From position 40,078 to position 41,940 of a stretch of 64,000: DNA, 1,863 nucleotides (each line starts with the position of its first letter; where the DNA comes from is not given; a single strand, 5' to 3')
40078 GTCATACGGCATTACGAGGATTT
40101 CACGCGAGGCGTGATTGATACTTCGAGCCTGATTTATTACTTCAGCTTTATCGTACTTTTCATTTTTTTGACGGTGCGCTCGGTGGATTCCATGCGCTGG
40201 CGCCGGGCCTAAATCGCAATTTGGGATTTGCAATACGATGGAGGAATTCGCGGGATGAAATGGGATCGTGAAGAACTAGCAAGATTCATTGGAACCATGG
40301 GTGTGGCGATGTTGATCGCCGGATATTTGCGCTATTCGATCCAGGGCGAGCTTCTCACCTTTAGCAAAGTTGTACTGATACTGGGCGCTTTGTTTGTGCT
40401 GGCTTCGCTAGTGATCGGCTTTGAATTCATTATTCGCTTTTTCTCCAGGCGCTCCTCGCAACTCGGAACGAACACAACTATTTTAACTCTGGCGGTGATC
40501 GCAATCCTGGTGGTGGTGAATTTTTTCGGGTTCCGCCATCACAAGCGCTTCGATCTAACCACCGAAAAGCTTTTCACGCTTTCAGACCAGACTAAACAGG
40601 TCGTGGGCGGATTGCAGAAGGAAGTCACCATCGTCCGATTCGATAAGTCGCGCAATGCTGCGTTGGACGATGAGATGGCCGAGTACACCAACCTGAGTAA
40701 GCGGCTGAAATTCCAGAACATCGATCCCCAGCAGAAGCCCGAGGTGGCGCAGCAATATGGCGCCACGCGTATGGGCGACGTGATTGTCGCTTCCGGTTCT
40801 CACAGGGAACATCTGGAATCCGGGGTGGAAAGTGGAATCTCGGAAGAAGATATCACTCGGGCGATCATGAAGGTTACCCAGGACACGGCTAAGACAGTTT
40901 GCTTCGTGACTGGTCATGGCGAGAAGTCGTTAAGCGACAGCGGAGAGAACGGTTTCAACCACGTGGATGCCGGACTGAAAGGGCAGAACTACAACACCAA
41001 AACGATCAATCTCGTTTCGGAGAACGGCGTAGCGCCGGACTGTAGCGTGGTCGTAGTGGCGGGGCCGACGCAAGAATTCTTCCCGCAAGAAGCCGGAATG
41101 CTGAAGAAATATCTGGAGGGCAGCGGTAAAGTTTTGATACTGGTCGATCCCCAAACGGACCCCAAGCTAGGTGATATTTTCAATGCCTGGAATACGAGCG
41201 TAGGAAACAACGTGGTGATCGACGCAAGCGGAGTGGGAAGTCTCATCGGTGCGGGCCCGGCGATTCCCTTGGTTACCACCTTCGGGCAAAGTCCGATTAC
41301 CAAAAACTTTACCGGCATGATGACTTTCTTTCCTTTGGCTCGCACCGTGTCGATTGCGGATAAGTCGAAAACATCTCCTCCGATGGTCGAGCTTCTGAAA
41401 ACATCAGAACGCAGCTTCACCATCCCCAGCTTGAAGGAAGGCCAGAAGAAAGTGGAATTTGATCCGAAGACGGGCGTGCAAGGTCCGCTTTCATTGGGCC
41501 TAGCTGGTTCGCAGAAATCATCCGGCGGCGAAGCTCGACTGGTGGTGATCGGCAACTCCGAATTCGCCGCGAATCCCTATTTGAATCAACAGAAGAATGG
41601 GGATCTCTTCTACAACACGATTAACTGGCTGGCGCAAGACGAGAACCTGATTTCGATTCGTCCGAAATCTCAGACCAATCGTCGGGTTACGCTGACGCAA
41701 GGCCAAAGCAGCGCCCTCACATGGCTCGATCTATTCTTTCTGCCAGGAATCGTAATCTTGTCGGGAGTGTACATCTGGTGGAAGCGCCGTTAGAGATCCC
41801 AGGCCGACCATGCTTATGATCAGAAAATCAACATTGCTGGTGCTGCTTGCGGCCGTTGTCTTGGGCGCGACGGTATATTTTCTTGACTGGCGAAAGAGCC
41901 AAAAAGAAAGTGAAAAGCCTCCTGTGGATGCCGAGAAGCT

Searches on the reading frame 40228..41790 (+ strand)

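Call 88: search_protein_families(library=pfam, proteins=[window:40228-41790:+], max_evalue=0.00001)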
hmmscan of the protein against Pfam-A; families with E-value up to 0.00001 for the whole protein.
window:40228-41790:+ (521 aa): 3 families
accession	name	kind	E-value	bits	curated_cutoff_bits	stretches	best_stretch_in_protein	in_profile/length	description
PF09822.16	ABC_transp_aux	-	1.9e-24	86.9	34.7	1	222-456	2-275/288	ABC-type uncharacterized transport system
PF23357.1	DUF7088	-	3.4e-09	37.3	27.8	1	113-179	2-77/105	Domain of unknown function (DUF7088)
PF23355.1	IFT52_GIFT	-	7.7e-08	32.2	27.2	0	241-314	16-88/246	IFT52 GIFT domain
